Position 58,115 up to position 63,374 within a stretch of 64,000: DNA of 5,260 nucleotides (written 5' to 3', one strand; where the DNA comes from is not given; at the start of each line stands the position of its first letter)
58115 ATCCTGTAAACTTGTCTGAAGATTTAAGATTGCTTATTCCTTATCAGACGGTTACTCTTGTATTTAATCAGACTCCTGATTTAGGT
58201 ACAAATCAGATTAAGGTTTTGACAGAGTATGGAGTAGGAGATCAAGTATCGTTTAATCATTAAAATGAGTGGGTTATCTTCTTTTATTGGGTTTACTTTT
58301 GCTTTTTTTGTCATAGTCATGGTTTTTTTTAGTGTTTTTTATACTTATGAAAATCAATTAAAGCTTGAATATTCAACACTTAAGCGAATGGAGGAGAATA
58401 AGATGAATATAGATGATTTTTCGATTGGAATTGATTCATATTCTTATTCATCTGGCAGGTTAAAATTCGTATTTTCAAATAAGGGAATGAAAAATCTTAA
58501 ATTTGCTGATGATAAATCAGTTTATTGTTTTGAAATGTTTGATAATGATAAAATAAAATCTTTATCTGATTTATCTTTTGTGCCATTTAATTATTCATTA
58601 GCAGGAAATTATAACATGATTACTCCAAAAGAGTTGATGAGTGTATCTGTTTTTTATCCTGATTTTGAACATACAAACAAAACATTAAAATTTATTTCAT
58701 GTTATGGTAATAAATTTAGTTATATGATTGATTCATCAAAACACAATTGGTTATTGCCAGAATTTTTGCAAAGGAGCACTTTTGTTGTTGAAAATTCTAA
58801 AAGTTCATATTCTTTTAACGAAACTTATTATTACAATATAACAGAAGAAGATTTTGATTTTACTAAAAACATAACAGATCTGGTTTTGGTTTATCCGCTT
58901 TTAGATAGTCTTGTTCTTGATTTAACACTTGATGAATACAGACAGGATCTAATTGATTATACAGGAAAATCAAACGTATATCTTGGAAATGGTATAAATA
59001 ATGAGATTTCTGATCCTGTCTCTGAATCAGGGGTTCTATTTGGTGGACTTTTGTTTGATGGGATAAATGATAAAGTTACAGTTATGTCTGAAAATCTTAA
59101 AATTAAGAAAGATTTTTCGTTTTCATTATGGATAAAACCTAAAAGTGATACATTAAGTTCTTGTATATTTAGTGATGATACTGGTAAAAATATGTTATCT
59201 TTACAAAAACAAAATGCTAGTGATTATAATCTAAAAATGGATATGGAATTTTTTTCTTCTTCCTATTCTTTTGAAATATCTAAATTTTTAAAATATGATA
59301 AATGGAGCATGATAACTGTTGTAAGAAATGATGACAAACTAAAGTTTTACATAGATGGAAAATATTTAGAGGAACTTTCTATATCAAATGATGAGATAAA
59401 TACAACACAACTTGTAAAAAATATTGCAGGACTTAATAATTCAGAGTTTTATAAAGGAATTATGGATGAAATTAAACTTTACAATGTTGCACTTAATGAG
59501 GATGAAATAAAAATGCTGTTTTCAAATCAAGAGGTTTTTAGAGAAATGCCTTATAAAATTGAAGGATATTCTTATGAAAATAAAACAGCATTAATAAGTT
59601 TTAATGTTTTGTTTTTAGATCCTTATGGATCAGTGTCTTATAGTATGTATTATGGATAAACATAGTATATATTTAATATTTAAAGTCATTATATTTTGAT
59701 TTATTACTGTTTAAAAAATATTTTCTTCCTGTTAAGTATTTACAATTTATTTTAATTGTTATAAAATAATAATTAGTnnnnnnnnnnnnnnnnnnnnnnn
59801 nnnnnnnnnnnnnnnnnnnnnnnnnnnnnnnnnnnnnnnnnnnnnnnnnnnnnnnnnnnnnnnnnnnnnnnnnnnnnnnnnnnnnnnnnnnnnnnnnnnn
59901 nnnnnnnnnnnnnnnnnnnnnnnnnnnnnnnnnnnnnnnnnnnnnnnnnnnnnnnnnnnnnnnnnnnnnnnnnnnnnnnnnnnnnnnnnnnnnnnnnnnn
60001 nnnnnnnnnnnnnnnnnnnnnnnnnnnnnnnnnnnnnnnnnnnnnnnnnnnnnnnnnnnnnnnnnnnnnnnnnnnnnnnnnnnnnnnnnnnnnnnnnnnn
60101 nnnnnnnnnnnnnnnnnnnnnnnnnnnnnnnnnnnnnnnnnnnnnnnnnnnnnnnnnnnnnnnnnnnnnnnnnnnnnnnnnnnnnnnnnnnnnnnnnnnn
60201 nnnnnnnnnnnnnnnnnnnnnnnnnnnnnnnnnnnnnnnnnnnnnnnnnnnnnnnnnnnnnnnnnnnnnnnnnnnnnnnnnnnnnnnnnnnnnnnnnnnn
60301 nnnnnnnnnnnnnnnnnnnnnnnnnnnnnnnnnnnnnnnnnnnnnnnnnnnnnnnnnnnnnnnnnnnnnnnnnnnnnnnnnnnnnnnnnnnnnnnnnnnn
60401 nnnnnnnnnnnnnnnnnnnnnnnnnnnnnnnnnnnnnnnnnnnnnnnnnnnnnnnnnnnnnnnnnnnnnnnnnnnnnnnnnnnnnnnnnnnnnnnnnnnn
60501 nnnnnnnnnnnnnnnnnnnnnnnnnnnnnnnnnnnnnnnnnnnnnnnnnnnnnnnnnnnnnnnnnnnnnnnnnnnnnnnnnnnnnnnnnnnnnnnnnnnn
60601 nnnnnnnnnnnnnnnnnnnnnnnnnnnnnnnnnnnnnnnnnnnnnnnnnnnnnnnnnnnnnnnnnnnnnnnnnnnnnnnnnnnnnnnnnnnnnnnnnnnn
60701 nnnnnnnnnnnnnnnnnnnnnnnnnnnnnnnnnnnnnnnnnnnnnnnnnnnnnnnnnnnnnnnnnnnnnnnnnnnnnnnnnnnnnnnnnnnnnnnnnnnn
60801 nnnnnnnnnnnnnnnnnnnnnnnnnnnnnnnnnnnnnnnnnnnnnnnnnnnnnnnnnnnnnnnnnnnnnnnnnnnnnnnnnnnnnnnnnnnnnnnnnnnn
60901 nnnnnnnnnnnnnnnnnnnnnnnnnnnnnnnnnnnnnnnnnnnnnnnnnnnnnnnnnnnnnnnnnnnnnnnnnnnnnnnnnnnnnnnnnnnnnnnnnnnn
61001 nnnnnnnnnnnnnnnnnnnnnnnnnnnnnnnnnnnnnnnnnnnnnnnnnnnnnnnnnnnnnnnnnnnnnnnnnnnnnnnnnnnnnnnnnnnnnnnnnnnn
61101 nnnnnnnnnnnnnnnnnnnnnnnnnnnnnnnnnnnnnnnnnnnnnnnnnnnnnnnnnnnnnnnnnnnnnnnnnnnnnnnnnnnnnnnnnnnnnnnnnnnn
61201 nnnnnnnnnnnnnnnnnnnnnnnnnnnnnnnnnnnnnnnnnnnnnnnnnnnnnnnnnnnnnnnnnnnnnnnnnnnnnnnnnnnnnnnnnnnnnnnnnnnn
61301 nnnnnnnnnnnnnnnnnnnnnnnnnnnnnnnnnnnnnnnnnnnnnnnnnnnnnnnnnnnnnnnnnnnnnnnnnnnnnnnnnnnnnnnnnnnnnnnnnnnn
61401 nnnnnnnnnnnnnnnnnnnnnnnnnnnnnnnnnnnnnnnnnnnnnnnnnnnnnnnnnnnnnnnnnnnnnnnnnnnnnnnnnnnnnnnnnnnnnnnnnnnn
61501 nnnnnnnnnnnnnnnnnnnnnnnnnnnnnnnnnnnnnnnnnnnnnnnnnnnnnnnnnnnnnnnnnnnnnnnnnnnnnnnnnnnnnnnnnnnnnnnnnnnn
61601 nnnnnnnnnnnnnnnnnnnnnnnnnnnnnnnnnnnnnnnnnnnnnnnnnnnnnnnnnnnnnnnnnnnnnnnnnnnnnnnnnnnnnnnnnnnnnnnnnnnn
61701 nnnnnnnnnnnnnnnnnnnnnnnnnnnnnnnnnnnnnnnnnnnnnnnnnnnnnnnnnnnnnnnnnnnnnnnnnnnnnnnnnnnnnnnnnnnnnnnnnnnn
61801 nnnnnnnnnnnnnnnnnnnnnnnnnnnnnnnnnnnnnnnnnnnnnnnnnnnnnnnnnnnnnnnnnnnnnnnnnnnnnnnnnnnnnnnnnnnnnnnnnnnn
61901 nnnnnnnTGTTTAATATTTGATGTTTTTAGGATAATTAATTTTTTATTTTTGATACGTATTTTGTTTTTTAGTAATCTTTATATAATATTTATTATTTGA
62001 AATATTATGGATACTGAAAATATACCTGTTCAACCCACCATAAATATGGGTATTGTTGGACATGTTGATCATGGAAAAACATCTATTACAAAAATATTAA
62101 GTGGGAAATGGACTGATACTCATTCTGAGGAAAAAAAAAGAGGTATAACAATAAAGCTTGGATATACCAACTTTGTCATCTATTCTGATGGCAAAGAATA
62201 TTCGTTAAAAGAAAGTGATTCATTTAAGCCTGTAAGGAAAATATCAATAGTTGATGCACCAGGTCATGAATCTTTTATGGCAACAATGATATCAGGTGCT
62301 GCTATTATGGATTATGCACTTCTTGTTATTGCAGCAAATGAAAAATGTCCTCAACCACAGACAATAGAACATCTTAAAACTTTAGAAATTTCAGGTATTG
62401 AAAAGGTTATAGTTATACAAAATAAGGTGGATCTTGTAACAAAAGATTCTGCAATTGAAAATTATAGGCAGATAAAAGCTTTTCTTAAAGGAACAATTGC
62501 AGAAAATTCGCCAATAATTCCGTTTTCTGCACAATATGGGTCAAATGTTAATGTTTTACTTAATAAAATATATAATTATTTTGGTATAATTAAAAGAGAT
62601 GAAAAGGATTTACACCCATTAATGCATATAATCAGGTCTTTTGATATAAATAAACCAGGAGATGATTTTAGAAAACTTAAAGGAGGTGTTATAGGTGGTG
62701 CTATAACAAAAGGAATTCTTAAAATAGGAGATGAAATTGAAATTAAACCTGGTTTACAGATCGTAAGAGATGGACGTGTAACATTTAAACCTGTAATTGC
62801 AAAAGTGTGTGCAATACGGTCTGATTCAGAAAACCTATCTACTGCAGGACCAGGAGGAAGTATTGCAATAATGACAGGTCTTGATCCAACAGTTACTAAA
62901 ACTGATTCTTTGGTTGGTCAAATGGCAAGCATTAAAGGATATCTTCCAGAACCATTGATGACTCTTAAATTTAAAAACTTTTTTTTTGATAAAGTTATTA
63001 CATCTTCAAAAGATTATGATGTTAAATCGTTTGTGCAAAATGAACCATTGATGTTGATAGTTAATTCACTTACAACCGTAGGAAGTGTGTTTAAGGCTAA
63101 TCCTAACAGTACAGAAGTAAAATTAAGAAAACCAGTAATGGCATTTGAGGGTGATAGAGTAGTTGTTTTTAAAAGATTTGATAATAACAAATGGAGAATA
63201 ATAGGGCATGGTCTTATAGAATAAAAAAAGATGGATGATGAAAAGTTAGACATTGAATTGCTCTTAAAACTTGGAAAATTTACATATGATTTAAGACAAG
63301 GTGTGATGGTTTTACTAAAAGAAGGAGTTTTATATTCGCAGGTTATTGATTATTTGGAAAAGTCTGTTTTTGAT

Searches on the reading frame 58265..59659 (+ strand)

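Call 14: search_protein_families(library=pfam, proteins=[window:58265-59659:+], max_evalue=0.001)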
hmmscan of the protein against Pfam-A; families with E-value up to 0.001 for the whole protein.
window:58265-59659:+ (464 aa): 1 family
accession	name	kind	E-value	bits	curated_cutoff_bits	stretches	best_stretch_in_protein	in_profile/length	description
PF13385.13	Laminin_G_3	-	8.7e-20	71.8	27.6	1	265-416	1-151/151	Concanavalin A-like lectin/glucanases superfamily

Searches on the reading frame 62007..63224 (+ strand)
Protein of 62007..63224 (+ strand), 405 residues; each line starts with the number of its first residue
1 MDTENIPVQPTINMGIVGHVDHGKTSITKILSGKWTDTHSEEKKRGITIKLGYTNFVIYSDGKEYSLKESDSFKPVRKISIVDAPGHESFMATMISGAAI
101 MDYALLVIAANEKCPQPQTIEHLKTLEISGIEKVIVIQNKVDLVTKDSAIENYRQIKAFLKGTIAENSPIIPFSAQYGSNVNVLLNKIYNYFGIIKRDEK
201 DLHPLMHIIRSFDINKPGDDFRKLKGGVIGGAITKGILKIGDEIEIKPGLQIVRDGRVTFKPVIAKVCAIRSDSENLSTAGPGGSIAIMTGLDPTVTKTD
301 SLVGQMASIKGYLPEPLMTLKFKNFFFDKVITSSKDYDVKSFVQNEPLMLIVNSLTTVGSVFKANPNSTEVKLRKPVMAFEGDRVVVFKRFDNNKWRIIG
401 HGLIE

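Call 14: search_protein_families(library=pfam, proteins=[window:62007-63224:+], max_evalue=0.001)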
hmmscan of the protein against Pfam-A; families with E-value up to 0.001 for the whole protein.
window:62007-63224:+ (405 aa): 2 families
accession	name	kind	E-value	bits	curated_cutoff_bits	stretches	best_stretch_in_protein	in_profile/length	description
PF00009.33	GTP_EFTU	-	1.3e-35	123.2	26.5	1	10-192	2-186/188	Elongation factor Tu GTP binding domain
PF09173.17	eIF2_C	-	1.3e-18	67.4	22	1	319-404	2-86/86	Initiation factor eIF2 gamma, C terminal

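Call 23: find_homologous_proteins(query=window:62007-63224:+, max_evalue=1e-30)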
Query window:62007-63224:+ (405 aa): 8000 proteins with E <= 1e-30 among 8000 candidates; the best 120 are listed.
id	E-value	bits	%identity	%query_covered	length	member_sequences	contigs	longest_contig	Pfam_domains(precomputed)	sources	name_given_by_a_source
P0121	1.7e-265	898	100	100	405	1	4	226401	PF09173.18,PF00009.34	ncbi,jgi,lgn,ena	-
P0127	1.4e-185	635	69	98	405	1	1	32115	PF09173.18,PF00009.34,PF03144.32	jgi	jgi:translation initiation factor 2 subunit 3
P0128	2.9e-185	634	69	100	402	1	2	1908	PF09173.18,PF00009.34,PF03144.32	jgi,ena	-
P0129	2.7e-184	631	69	100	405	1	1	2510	PF09173.18,PF00009.34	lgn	-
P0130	3.6e-183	627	68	100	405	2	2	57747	PF09173.18,PF00009.34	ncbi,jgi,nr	ncbi:MAG: translation initiation factor IF-2 subunit gamma [Candidatus Woesearchaeota archaeon]|jgi:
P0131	9.7e-183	626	70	99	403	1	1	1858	PF09173.18,PF00009.34,PF03144.32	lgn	-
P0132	3.2e-182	624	68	99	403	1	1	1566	PF09173.18,PF00009.34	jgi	jgi:translation initiation factor 2 subunit 3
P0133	4.7e-182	624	67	100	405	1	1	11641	PF09173.18,PF00009.34,PF03144.32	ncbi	-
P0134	3.2e-181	621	69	99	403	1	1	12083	PF09173.18,PF00009.34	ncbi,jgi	-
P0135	5.9e-181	620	66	100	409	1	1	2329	PF09173.18,PF00009.34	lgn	-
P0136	1.5e-179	615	66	100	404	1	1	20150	PF09173.18,PF00009.34,PF03193.23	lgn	-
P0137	3.5e-179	614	66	99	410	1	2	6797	PF09173.18,PF00009.34,PF03193.23,PF10662.16,PF03144.32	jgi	-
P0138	5.9e-179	613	67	100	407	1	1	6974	PF09173.18,PF00009.34,PF03144.32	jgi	-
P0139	5.2e-178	610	67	100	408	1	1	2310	PF09173.18,PF00009.34,PF03144.32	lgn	-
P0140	2.0e-177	608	67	99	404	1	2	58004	PF09173.18,PF00009.34,PF03144.32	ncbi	-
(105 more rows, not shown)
